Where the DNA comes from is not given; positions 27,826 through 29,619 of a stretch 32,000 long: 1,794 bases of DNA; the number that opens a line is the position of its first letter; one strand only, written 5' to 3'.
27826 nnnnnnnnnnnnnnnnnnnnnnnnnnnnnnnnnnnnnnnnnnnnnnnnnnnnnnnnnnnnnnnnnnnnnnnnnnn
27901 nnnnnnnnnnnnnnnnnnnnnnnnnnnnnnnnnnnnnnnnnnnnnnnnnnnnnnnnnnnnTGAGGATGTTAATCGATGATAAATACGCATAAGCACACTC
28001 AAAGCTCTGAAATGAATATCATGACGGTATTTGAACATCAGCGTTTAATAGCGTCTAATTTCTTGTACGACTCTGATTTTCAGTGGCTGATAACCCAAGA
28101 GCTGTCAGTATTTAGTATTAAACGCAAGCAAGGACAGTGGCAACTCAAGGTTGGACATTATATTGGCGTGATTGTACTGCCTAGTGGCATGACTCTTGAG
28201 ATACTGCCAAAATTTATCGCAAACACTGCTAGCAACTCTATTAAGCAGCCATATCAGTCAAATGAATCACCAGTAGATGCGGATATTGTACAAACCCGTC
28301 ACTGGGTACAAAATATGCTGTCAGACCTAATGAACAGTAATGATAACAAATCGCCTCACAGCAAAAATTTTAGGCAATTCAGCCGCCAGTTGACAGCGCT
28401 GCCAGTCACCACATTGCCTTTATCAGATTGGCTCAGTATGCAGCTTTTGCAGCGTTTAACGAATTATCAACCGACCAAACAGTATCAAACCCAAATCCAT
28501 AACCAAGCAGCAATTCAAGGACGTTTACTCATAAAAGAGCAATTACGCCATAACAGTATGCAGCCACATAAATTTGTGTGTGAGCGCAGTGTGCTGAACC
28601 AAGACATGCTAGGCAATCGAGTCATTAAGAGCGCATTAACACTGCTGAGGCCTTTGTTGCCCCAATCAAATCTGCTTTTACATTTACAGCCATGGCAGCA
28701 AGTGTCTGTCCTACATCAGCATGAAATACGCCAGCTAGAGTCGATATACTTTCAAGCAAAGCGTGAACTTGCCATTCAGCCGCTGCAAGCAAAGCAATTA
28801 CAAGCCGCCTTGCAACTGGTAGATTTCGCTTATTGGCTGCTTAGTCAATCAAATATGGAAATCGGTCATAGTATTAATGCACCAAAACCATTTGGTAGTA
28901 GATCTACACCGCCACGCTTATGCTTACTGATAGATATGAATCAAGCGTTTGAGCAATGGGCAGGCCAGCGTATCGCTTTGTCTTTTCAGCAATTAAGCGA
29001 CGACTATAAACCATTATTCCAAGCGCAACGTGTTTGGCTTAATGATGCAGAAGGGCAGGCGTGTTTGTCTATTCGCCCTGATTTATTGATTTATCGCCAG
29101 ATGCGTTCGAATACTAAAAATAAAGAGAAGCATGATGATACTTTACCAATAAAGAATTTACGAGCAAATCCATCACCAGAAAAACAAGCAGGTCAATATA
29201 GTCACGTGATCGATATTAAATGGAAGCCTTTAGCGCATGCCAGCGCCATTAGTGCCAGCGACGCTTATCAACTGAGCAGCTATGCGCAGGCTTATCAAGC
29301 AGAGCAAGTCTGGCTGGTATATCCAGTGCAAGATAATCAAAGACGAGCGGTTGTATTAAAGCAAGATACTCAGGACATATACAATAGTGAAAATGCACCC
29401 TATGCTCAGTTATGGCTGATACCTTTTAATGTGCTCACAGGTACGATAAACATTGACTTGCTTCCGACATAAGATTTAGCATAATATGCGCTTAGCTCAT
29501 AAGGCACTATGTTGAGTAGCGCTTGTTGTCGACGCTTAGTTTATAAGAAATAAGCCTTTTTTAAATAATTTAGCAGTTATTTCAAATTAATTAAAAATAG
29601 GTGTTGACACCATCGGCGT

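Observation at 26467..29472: Divergent two-gene McrBC-type module with non-canonical architecture in both subunits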

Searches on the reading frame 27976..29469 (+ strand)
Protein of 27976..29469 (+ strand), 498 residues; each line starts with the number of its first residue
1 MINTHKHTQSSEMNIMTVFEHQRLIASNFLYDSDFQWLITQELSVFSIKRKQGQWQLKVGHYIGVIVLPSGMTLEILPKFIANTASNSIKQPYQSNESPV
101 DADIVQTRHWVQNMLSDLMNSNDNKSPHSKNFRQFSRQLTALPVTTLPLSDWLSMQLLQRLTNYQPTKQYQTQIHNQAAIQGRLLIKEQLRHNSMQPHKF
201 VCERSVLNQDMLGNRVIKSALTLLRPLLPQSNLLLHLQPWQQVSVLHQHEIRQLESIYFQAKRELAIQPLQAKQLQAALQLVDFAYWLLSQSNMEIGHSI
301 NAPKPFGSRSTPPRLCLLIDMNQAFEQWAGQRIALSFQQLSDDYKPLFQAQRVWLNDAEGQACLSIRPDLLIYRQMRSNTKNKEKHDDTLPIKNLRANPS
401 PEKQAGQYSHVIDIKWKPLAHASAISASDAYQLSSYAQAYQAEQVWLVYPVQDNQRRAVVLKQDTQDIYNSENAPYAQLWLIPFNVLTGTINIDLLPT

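Call 3: search_protein_families(library=pfam, proteins=[window:27976-29469:+], max_evalue=1)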
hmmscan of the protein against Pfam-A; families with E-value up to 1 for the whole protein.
window:27976-29469:+ (498 aa): 1 family
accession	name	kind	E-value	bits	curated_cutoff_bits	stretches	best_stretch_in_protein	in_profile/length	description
PF10117.15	McrBC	-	5.5e-34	118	23.9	2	57-375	1-267/318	McrBC 5-methylcytosine restriction system component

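Call 4: search_protein_families(library=padloc, proteins=[window:27976-29469:+], max_evalue=1)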
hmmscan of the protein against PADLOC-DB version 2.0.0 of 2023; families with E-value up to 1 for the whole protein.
window:27976-29469:+ (498 aa): 0 families

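Call 5: search_protein_families(library=ncbifam, proteins=[window:27976-29469:+], max_evalue=1)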
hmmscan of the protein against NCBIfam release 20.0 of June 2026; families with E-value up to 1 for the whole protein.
window:27976-29469:+ (498 aa): 1 family
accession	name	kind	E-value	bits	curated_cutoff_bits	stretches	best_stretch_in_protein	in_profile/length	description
NF007277.0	PRK09736.1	equivalog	4.9e-07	29.2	338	1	160-224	53-117/353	5-methylcytosine-specific restriction endonuclease system specificity protein McrC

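Call 12: search_solved_structures(query=window:27976-29469:+, max_evalue=0.1, show_alignments=2)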
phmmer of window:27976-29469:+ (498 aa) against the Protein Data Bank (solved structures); distinct sequences matched with E-value up to 0.1: 0.

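Call 32: find_homologous_proteins(query=window:27976-29469:+, max_evalue=0.001)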
Query window:27976-29469:+ (498 aa): 388 proteins with E <= 0.001 among 7034 candidates; the best 120 are listed.
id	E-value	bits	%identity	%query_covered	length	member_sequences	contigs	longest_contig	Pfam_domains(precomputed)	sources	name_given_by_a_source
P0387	0.0e+0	1057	95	100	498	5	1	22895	PF10117.16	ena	-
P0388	0.0e+0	1035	94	100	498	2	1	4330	PF10117.16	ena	-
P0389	0.0e+0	1031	93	100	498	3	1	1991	PF10117.16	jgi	-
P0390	0.0e+0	1023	92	100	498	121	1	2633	PF10117.16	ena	-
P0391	0.0e+0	1021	92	100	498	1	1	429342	PF10117.16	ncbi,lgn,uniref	ncbi:McrC family protein [Psychrobacter cryohalolentis]|uniref:McrC family protein n=1 Tax=Psychroba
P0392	6.0e-297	1003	91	100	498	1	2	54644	PF10117.16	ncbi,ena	-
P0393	7.3e-283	956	89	97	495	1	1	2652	PF10117.16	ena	-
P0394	1.1e-241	821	76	100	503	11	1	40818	PF10117.16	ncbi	ncbi:MAG: McrC family protein [Psychrobacter sp.]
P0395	3.9e-241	819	76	100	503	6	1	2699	PF10117.16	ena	-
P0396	9.5e-241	818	77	99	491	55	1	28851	PF10117.16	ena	-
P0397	2.3e-240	816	78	97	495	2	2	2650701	PF10117.16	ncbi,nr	ncbi:McrC family protein [Psychrobacter arcticus]|nr:McrC family protein [Psychrobacter arcticus]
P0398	9.9e-240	814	75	99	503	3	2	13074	PF10117.16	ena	-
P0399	1.7e-239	813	75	100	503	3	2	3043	PF10117.16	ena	-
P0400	3.0e-237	806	75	100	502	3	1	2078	PF10117.16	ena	-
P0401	6.0e-237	805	77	97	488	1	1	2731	PF10117.16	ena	-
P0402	2.2e-236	803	75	100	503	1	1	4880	PF10117.16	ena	-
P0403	2.9e-235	799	75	100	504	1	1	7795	PF10117.16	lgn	-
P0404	1.8e-234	797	75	99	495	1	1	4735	PF10117.16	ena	-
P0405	3.5e-233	793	73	100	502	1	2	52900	PF10117.16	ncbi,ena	-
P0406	6.3e-233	792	74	100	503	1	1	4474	PF10117.16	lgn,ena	-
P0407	3.8e-231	786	74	100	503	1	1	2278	PF10117.16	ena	-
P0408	5.4e-230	782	73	99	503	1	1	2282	PF10117.16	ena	-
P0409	2.8e-229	780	74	99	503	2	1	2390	PF10117.16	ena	-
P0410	1.4e-226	771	74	100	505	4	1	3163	PF10117.16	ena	-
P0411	1.4e-222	758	72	99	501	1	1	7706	PF10117.16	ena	-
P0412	5.0e-217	739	72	99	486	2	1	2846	PF10117.16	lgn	-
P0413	2.7e-211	720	69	99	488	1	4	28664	PF10117.16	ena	-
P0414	1.2e-191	656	64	98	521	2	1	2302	PF10117.16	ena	-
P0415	1.1e-189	649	65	99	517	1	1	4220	PF10117.16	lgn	-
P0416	3.8e-189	647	64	98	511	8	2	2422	PF10117.16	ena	-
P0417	1.9e-188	645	63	99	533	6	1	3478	PF10117.16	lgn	-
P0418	2.2e-188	645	64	98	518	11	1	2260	PF10117.16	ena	-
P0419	2.6e-187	641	64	98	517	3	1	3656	PF10117.16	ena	-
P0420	1.3e-186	639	65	98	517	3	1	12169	PF10117.16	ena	-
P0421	7.5e-186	637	62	100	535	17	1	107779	PF10117.16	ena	-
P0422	2.0e-185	635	63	98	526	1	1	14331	PF10117.16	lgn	-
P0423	9.3e-185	633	65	98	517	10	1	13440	PF10117.16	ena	-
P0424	2.0e-184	632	64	97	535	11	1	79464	PF10117.16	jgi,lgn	-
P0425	2.9e-184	631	62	98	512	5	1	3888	PF10117.16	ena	-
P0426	8.9e-184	630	63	97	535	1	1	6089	PF10117.16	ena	-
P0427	1.1e-183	629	61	100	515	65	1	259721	PF10117.16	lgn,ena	-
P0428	2.1e-183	628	62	99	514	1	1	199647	PF10117.16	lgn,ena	-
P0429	2.2e-183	628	61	98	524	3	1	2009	PF10117.16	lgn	-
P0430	2.8e-182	625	63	97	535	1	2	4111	PF10117.16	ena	-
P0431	3.2e-182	625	61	98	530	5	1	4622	PF10117.16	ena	-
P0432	8.3e-182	623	62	97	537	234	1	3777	PF10117.16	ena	-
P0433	8.8e-182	623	61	99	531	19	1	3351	PF10117.16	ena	-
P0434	1.2e-181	623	61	98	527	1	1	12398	PF10117.16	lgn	-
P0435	2.0e-181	622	60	99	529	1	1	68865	PF10117.16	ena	-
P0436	2.1e-181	622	61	98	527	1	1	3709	PF10117.16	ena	-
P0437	2.1e-181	622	61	98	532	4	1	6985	PF10117.16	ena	-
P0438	2.2e-181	622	61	99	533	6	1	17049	PF10117.16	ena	-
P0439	3.0e-181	621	62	98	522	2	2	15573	PF10117.16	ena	-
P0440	3.4e-181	621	61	99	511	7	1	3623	PF10117.16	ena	-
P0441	3.9e-181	621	62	97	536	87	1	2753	PF10117.16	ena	-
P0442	4.6e-181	621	63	97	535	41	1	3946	PF10117.16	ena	-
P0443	8.8e-181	620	60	100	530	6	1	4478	PF10117.16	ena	-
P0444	8.9e-181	620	60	98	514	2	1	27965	PF10117.16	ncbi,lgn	-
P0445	1.2e-180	619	62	97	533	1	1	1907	PF10117.16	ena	-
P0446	1.2e-180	619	61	99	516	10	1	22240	PF10117.16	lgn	-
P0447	1.5e-180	619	62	97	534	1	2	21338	PF10117.16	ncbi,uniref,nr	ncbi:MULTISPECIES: McrC family protein [unclassified Psychrobacter]|uniref:McrC family protein n=1 T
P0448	1.5e-180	619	62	96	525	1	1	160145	PF10117.16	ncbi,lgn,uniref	ncbi:McrC family protein [Psychrobacter maritimus]|uniref:McrC family protein n=1 Tax=Psychrobacter 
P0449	1.8e-180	619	59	99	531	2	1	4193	PF10117.16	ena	-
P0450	2.4e-180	618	61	97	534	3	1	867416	PF10117.16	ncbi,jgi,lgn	-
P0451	3.4e-180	618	60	98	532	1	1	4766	PF10117.16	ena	-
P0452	3.5e-180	618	62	97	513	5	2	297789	PF10117.16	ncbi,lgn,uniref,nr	ncbi:hypothetical protein M917_1832 [Psychrobacter aquaticus CMS 56]|uniref:McrBC 5-methylcytosine r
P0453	5.1e-180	617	61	98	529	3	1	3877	PF10117.16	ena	-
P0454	7.6e-180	617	62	96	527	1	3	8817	PF10117.16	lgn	-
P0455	8.6e-180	617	60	99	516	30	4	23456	PF10117.16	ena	-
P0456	9.5e-180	616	61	98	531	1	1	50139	PF10117.16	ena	-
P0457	1.3e-179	616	60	98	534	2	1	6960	PF10117.16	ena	-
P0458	2.0e-179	615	61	98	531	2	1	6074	PF10117.16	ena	-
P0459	2.5e-179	615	60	99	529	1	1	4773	PF10117.16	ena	-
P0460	2.7e-179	615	60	99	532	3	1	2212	PF10117.16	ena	-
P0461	3.0e-179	615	61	97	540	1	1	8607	PF10117.16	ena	-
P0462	3.4e-179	615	61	97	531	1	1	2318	PF10117.16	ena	-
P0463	3.7e-179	614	61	98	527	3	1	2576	PF10117.16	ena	-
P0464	4.2e-179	614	61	98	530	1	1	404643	PF10117.16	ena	-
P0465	4.8e-179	614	61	98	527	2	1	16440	PF10117.16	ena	-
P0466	5.6e-179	614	61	98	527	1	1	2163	PF10117.16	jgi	-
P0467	5.6e-179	614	60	99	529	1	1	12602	PF10117.16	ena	-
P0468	5.7e-179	614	60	98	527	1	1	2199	PF10117.16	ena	-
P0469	6.4e-179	614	61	99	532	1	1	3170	PF10117.16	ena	-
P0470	6.6e-179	614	60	98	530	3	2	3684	PF10117.16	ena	-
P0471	7.4e-179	613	61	98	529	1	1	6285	PF10117.16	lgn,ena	-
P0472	7.7e-179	613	61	98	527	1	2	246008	PF10117.16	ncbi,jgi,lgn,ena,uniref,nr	ncbi:McrC family protein [Psychrobacter sp. UBA2769]|uniref:McrC family protein n=1 Tax=Psychrobacte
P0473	9.6e-179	613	61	98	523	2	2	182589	PF10117.16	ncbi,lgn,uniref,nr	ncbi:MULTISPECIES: McrC family protein [unclassified Psychrobacter]|uniref:McrC family protein n=1 T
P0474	1.0e-178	613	61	98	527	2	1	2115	PF10117.16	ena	-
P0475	1.0e-178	613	60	99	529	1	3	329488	PF10117.16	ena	-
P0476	1.1e-178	613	61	98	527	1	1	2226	PF10117.16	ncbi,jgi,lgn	jgi:5-methylcytosine-specific restriction enzyme subunit McrC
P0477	1.2e-178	613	60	99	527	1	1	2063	PF10117.16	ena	-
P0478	1.5e-178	613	60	99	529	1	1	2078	PF10117.16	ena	-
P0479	1.9e-178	612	60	99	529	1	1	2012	PF10117.16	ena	-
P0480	1.9e-178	612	60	98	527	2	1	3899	PF10117.16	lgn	-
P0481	2.0e-178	612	61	98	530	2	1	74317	PF10117.16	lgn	-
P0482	2.1e-178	612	60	99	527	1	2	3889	PF10117.16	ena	-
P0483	2.4e-178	612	61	97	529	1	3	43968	PF10117.16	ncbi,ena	-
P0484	2.7e-178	612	61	97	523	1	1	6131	PF10117.16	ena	-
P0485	4.4e-178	611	61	98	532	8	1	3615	PF10117.16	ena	-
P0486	4.4e-178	611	60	98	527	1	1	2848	PF10117.16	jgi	-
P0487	4.8e-178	611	59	100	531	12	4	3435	PF10117.16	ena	-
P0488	5.0e-178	611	61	98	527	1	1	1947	PF10117.16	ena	-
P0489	5.2e-178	611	61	98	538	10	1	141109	PF10117.16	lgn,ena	-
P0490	6.0e-178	610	61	98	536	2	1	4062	PF10117.16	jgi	jgi:5-methylcytosine-specific restriction enzyme subunit McrC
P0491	6.7e-178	610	61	100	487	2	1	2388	PF10117.16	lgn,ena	-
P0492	8.1e-178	610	60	98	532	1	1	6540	PF10117.16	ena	-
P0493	8.2e-178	610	62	97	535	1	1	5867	PF10117.16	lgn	-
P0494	8.9e-178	610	60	97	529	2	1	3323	PF10117.16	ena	-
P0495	9.2e-178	610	60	98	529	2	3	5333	PF10117.16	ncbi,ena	-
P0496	1.0e-177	610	60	99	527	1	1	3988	PF10117.16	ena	-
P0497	1.2e-177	610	61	97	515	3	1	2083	PF10117.16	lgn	-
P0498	1.2e-177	610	59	100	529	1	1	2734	PF10117.16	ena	-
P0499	1.3e-177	609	60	98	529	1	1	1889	PF10117.16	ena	-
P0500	1.5e-177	609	60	98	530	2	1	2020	PF10117.16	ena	-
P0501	1.6e-177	609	61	100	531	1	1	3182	PF10117.16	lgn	-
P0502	1.7e-177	609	60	99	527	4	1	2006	PF10117.16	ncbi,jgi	jgi:5-methylcytosine-specific restriction enzyme subunit McrC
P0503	1.9e-177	609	61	97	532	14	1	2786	PF10117.16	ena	-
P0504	2.1e-177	609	60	97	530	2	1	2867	PF10117.16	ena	-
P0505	2.5e-177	608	61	97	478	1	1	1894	PF10117.16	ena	-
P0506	2.6e-177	608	61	97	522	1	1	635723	PF10117.16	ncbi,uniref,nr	ncbi:McrC family protein [Psychrobacter sp. ANT_WB68]|uniref:McrC family protein n=1 Tax=Psychrobact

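Call 42: predict_structure(alignment_id=A4)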
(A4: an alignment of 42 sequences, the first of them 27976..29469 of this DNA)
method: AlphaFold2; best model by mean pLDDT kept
length: 498 residues; sequences in the alignment: 42
mean_pLDDT: 53.2   pTM: 0.55
mean pLDDT of the five models: 53.2, 46.5, 45.5, 42.4, 37.8
residues with pLDDT >= 90: 0; 70-90: 151; 50-70: 103; < 50: 244
segments of 3 or more residues with pLDDT < 50: 1-12, 82-99, 122-246, 291-316, 350-366, 379-404, 466-474
pLDDT, mean of each block of 10 residues (from residue 1): 28 68 84 78 64 78 68 74 37 37 73 67 44 36 33 36 27 26 23 21 28 39 39 37 44 64 66 52 50 30 28 49 78 85 77 39 48 69 31 29 59 73 59 69 82 78 52 61 85 61
secondary structure, 60 per line:
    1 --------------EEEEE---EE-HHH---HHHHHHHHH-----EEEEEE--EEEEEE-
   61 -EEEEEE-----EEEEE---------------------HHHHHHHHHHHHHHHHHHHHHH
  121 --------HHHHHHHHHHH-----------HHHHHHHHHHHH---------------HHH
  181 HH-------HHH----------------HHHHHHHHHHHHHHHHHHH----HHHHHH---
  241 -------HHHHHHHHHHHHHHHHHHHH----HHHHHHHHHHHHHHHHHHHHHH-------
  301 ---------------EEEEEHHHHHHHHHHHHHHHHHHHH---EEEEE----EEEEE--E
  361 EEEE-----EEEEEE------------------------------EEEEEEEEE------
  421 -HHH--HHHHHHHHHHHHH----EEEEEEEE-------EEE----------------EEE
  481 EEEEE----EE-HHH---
elements in order: E15-19 H32-40 E46-51 E54-59 E62-67 E73-77 H99-120 H129-139 H151-162 H178-182 H209-227 H232-237 H248-267 H272-293 E316-320 H321-340 E344-348 E353-357 E360-364 E370-375 E406-414 H427-439 E444-451 E459-461 E478-485

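Call 58: find_encoding_contigs(protein=P0387, flank=10000, max_places=2)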
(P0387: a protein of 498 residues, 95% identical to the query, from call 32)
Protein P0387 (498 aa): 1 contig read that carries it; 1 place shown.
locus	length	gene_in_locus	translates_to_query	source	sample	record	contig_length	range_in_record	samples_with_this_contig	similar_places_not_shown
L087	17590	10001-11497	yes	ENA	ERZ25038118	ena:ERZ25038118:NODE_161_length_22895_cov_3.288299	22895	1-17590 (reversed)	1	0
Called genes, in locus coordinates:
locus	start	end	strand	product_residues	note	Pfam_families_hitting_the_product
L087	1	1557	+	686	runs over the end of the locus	PF13292:DXP_synthase_N, PF02775:TPP_enzyme_C (faint), PF02779:Transket_pyr, PF02780:Transketolase_C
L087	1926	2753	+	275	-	PF00459:Inositol_P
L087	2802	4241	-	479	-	PF03007:WS_DGAT_cat, PF06974:WS_DGAT_C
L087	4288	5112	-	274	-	PF05690:ThiG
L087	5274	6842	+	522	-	PF22341:GSPE_N1E, PF00437:T2SSE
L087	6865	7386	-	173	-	PF01042:Ribonuc_L-PSP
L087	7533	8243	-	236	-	PF14539:DUF4442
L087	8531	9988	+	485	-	PF07728:AAA_5, PF28529:McrB_lid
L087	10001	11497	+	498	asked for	PF10117:McrBC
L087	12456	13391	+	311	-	PF12852:Cupin_6, PF00165:HTH_AraC, PF12833:HTH_18, PF00165:HTH_AraC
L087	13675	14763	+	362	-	-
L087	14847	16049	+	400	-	PF28597:T2SSF_N, PF00482:T2SSF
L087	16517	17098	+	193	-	PF07963:N_methyl, PF08334:T2SSG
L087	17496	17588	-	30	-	?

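Call 59: find_encoding_contigs(protein=P0391, flank=10000, max_places=2)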
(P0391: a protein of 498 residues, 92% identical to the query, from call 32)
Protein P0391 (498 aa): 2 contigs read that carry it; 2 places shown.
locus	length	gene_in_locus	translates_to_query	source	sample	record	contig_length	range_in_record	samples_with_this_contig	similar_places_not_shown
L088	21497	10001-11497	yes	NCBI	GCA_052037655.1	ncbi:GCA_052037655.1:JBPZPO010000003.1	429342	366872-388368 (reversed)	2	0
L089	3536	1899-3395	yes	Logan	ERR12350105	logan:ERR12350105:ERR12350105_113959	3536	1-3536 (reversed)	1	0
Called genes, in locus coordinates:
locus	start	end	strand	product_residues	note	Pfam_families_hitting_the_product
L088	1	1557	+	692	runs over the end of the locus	-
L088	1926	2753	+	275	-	PF00459:Inositol_P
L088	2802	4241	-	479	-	PF03007:WS_DGAT_cat, PF06974:WS_DGAT_C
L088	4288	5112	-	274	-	PF05690:ThiG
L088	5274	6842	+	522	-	PF22341:GSPE_N1E, PF00437:T2SSE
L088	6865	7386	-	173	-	PF01042:Ribonuc_L-PSP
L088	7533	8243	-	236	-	PF14539:DUF4442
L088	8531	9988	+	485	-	PF07728:AAA_5, PF28529:McrB_lid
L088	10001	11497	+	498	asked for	PF10117:McrBC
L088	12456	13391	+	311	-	PF12852:Cupin_6, PF00165:HTH_AraC, PF12833:HTH_18, PF00165:HTH_AraC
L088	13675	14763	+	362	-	-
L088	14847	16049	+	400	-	PF28597:T2SSF_N, PF00482:T2SSF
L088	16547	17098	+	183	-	PF07963:N_methyl, PF08334:T2SSG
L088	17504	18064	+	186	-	PF11412:DsbD_N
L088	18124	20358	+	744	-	PF11412:DsbD_N, PF02683:DsbD_TM, PF00085:Thioredoxin, PF13098:Thioredoxin_2, PF13899:Thioredoxin_7 (weak)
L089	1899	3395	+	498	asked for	PF10117:McrBC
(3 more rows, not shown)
